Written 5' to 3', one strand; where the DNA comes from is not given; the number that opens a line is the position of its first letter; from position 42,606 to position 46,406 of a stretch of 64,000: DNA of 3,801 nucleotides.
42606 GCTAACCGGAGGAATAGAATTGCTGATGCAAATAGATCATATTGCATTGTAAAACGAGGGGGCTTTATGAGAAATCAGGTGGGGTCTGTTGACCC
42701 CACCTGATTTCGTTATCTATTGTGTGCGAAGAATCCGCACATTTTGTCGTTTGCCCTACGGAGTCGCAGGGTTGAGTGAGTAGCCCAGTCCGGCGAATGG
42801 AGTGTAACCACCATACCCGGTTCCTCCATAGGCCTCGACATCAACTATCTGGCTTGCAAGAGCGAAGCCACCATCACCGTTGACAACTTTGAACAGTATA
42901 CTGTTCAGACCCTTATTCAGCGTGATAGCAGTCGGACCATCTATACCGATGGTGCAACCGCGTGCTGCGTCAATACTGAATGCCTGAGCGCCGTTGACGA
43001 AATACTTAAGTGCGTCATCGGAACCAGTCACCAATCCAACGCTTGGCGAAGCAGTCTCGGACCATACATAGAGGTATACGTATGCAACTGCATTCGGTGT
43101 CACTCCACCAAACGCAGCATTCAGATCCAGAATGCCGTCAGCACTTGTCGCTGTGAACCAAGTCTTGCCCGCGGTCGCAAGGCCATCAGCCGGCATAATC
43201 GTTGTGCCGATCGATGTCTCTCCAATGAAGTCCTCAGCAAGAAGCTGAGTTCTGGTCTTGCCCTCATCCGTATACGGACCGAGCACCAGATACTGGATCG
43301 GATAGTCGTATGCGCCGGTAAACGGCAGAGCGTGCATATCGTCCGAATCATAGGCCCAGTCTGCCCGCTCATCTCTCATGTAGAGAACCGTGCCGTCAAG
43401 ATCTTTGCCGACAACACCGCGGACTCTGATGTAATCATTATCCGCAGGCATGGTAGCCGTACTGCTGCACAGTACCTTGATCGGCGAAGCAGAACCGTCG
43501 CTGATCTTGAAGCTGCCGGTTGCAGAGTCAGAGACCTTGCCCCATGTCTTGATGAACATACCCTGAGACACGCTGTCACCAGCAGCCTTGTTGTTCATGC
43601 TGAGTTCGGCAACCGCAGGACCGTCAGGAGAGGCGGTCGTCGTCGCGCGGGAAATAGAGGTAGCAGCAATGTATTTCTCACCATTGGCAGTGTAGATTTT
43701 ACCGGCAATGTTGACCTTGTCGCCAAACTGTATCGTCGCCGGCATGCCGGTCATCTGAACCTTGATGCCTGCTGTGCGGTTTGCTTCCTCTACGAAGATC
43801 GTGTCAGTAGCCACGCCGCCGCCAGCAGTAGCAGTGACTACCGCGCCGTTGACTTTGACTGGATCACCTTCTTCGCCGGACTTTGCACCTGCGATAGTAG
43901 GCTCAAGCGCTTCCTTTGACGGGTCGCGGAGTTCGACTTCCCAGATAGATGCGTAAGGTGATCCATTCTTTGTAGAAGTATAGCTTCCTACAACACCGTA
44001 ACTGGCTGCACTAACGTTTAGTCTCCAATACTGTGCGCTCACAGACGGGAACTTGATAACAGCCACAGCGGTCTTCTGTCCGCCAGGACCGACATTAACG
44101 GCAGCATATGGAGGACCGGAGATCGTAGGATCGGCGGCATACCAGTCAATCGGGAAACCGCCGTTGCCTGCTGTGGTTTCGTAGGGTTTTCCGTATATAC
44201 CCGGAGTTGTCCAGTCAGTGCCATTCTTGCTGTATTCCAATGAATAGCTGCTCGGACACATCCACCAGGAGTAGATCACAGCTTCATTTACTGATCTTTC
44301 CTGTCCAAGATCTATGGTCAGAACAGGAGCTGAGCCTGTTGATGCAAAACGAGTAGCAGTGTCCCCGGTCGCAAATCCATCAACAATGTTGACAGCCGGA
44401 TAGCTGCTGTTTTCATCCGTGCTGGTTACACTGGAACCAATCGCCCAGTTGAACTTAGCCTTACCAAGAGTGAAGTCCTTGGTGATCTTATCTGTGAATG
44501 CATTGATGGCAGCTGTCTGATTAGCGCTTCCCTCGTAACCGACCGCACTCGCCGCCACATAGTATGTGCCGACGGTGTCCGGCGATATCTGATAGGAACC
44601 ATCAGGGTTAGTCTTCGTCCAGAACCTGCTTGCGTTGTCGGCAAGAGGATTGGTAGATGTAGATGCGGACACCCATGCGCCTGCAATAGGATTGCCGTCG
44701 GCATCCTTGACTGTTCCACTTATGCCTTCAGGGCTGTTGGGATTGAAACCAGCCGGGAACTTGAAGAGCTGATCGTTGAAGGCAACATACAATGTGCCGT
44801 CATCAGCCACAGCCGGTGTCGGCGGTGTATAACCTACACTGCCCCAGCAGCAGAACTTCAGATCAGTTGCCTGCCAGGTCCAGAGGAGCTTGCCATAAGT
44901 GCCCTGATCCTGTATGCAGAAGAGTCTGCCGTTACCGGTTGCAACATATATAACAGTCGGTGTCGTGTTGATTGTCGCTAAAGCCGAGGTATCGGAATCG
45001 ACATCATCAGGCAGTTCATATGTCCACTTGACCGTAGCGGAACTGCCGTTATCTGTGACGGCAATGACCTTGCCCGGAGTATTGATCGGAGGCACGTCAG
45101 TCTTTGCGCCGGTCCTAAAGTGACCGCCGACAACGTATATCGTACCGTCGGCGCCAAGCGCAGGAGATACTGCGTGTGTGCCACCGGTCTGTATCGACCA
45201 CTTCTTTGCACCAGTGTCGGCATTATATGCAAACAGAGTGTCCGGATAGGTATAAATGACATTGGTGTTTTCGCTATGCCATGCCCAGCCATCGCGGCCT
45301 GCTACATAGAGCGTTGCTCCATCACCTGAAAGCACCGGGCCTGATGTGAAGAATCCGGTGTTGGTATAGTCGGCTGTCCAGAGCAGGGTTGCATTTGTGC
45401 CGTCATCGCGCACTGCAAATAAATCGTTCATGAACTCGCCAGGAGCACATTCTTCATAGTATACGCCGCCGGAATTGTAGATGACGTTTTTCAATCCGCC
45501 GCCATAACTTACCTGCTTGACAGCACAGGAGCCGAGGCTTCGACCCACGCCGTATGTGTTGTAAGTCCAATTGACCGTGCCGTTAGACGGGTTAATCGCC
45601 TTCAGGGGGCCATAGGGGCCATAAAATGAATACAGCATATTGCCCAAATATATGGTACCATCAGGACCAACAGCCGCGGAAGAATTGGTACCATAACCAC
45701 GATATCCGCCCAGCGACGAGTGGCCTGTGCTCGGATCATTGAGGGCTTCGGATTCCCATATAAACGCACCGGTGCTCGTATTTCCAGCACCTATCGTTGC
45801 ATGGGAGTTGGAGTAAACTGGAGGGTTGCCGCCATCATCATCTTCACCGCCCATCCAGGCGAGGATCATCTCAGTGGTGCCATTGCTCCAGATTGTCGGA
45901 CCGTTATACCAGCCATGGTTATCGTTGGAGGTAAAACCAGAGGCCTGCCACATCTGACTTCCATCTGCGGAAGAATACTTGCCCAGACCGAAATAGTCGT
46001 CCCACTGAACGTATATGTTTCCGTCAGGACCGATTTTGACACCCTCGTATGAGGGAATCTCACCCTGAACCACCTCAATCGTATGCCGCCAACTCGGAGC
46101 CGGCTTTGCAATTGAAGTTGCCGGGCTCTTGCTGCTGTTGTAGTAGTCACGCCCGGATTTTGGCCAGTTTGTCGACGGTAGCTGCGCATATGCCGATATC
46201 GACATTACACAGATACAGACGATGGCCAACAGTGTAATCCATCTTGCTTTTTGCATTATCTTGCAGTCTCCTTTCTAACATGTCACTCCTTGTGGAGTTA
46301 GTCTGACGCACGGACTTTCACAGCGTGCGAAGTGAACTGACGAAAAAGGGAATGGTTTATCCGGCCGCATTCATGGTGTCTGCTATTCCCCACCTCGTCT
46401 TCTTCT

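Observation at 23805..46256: Tandem array of five paralogous 1166-1210-aa secreted multidomain proteins, each with a private structured leader and terminator, two with cognate GntR regulators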

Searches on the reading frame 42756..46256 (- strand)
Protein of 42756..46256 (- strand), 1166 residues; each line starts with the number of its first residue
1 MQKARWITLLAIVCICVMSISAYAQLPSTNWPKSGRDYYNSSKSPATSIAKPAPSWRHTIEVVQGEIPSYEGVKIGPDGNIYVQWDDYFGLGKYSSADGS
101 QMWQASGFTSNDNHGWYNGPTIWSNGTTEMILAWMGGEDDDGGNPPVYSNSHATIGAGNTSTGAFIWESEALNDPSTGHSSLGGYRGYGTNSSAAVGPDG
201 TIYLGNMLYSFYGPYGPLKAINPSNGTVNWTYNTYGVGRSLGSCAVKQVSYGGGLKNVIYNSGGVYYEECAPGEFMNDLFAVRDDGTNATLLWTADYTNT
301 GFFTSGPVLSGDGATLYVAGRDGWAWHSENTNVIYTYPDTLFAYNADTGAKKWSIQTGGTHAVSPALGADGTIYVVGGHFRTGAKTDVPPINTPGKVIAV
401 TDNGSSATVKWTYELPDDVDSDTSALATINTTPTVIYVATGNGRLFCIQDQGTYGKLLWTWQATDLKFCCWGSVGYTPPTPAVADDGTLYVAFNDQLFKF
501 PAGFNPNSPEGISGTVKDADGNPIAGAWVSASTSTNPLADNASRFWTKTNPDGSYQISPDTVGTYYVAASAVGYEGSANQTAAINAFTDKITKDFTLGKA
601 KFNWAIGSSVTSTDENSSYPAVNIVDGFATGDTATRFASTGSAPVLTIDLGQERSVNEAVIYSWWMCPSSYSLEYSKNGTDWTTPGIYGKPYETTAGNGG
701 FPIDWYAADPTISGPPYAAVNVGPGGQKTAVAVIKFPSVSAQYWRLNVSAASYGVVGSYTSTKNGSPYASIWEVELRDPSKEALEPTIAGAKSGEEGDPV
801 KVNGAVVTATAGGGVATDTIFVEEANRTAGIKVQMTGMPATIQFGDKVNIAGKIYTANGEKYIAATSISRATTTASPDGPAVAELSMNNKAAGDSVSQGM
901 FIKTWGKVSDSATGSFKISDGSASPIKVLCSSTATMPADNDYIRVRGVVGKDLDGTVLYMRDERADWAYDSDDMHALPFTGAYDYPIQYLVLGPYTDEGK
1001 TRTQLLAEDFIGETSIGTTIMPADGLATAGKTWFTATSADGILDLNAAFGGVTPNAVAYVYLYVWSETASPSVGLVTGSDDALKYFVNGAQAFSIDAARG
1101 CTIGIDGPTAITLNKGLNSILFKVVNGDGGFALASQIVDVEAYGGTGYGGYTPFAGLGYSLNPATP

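Call 3: search_protein_families(library=pfam, proteins=[window:42756-46256:-], max_evalue=0.01)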
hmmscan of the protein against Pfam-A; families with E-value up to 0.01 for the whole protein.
window:42756-46256:- (1166 aa): 7 families
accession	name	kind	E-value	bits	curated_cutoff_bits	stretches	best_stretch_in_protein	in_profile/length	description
PF13620.12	CarboxypepD_reg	-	3.7e-13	50.1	32.3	1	512-597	2-81/82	Carboxypeptidase regulatory-like domain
PF00754.31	F5_F8_type_C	-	1.8e-09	38.2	28.2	1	611-686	3-81/127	F5/8 type C domain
PF13360.13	PQQ_2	-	4.7e-08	33.4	27.6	1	315-459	35-193/233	Outer membrane protein assembly factor BamB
PF22633.2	F5_F8_type_C_2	-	6.3e-07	30.4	27.8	1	623-684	1-64/91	NedA-like, galactose-binding domain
PF13715.12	CarbopepD_reg_2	-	8.7e-06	26.1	32.2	1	512-579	1-60/88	CarboxypepD_reg-like domain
PF02369.22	Big_1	-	0.00031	21.2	34.9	1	513-579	22-87/93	Bacterial Ig-like domain (group 1)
PF13570.13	Beta-prop_ACSF4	-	0.00047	20.1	133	0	334-462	108-211/329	Beta-alanine-activating enzyme, beta-propeller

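Call 7: search_protein_families(library=ncbifam, proteins=[window:42756-46256:-], max_evalue=0.01)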
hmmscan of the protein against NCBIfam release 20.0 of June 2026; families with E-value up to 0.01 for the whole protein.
window:42756-46256:- (1166 aa): 1 family
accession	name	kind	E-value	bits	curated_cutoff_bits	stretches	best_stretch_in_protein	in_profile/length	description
TIGR03300.1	assembly_YfgL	equivalog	0.0042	15.8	285.2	0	333-357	149-173/377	outer membrane protein assembly factor BamB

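Call 78: search_solved_structures(query=A12, max_evalue=0.1)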
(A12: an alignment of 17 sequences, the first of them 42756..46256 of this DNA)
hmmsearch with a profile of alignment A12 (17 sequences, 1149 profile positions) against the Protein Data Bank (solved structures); distinct sequences matched with E-value up to 0.1: 87 (the best 60 are shown).
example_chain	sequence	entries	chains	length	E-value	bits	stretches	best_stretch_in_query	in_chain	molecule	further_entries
6tji_A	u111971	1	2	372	1.3e-58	201.9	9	327-364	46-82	Cake10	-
6tjh_A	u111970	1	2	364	6.7e-58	199.6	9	327-364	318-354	Cake9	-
8prj_A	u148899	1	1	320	3.6e-56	193.9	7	327-365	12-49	v31Bagel8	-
6tjg_A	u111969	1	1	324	6.9e-52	179.7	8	327-364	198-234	Cake8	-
6tjf_A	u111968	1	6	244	1.2e-39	139.2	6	327-364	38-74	Cake6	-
7awy_A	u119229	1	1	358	1.3e-38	135.7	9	326-366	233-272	Scone-R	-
7awz_A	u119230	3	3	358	6.4e-35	123.5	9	326-366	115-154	Scone-E | SconeE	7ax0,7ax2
6tje_A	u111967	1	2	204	1.9e-33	118.6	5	327-364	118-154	Cake5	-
8pra_A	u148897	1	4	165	9.5e-32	113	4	328-365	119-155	Cell surface protein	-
6tjd_A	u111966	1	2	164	4e-27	97.7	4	327-364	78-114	Cake4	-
8prs_A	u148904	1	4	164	7e-27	96.9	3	328-365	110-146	nvBagel4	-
3hxj_A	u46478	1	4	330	1.1e-24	89.6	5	324-393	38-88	Pyrrolo-quinoline quinone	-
6tjc_A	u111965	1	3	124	1.8e-20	75.6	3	327-364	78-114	Cake3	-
4zy9_A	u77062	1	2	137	2.9e-20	75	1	589-693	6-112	Glucanase/chitosanase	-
4zxe_A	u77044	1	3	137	4.3e-20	74.4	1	589-693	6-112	Glucanase/Chitosanase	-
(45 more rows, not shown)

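Call 79: predict_structure(alignment_id=A12)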
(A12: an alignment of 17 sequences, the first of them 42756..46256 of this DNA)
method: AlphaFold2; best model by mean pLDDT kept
length: 1166 residues; sequences in the alignment: 17
mean_pLDDT: 79.0   pTM: 0.70
mean pLDDT of the five models: 79.0, 77.9, 75.8, 75.5, 72.5
residues with pLDDT >= 90: 409; 70-90: 479; 50-70: 151; < 50: 127
segments of 3 or more residues with pLDDT < 50: 17-24, 111-113, 138-151, 174-188, 209-214, 271-274, 328-334, 381-392, 470-474, 708-723, 758-763, 875-881, 970-980, 1145-1149
pLDDT, mean of each block of 10 residues (from residue 1): 60 53 58 74 90 91 65 86 78 91 73 61 77 66 36 74 83 46 43 81 70 61 87 70 87 89 64 59 91 80 84 90 55 57 93 86 86 81 41 75 94 74 84 92 90 93 74 62 93 90 93 95 94 91 87 93 94 93 94 96 93 90 88 82 92 94 88 91 69 85 63 36 63 93 94 62 66 94 92 92 89 88 86 90 84 91 91 53 64 83 86 87 82 81 84 88 58 35 71 86 89 81 86 83 85 84 83 85 90 82 81 86 84 87 50 73 56
secondary structure, 60 per line:
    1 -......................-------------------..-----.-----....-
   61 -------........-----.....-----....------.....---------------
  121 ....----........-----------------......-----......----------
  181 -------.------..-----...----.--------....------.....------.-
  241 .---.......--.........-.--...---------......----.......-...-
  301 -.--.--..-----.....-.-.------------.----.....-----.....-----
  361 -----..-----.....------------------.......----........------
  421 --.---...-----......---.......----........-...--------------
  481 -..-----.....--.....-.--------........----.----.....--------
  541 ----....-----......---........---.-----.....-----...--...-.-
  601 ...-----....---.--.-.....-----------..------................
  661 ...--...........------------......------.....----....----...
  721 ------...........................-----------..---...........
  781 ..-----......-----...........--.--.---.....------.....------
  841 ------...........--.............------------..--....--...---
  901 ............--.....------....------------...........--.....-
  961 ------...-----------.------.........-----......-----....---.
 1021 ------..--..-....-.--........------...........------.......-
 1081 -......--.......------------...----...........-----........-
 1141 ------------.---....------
elements in order (helices of 4 or more, strands of 3 or more residues): H2-23 E56-59 E68-75 E81-85 E91-94 E101-105 E121-124 E129-136 E154-159 E165-170 E202-204 E218-221 E228-232 E245-251 E254-262 E279-284 E289-295 E315-319 E341-345 E351-355 E373-377 E396-402 E407-414 E427-429 E435-440 E444-450 E455-462 E489-493 E496-500 E511-518 E528-532 E545-548 E554-559 E563-570 E580-584 E590-592 E595-597 E601-603 E609-612 H621-625 E645-663 E666-676 E689-694 E701-705 H710-713 E727-753 E770-782 H788-793 E799-809 E819-823 E830-834 E847-857 E860-872 H889-892 E901-912 E915-919 E926-929 E942-952 E955-959 E967-969 E988-996 H1002-1007 E1034-1037 E1042-1044 H1045-1049 E1056-1066 E1073-1079 E1082-1087 E1090-1096 E1109-1111 E1116-1126 E1132-1139 E1157-1160

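Call 101: find_related_loci(query=A14, collection=genome_contigs, flank=5000)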
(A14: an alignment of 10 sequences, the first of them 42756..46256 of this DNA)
Query A14 (1166 aa) in genome_contigs; peptide patterns used: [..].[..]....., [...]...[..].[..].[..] (x = any residue, [..] = any of these).
135 stretches matched a pattern; 6 encode a relative of the query (tblastn E <= 1e-3); 6 distinct loci.
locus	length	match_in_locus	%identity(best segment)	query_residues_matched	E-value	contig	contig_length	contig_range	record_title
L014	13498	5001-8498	46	1-1161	0e+0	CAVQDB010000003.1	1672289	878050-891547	MAG: uncultured Armatimonadetes bacterium isolate MFD02416.bin.3.344 genome assembly, contig: contig_52848, whole genome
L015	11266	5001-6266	35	746-1162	2e-60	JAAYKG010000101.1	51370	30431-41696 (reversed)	MAG: Armatimonadota bacterium isolate AS10tlH2TH_387 98759_AS10, whole genome shotgun sequence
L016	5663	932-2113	38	791-1161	2e-58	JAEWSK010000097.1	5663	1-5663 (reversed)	MAG: Armatimonadota bacterium isolate OH_SDB_104 k127_845747, whole genome shotgun sequence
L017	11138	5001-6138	42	800-1163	4e-59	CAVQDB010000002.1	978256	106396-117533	MAG: uncultured Armatimonadetes bacterium isolate MFD02416.bin.3.344 genome assembly, contig: contig_36192, whole genome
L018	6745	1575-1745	40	509-557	1e-5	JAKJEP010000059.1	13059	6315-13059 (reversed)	MAG: Planctomycetota bacterium isolate UR.bin216 NODE_59_length_13059_cov_2.324988, whole genome shotgun sequence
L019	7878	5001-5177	36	512-575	3e-5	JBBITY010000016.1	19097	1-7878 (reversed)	MAG: Desulfurellales bacterium isolate PLS170224_bin_407 NODE_1027_length_19097_cov_3.968963, whole genome shotgun seque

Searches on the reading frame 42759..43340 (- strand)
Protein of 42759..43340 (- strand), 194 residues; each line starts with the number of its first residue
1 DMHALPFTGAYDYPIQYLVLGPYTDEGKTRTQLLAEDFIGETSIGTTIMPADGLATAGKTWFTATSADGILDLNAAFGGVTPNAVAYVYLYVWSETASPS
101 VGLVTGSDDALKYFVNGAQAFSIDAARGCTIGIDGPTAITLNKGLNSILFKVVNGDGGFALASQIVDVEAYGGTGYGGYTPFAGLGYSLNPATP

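Call 88: search_protein_families(library=pfam, max_evalue=10, proteins=[window:42759-43340:-])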
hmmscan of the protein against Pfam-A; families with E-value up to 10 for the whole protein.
seq(194 aa): 0 families
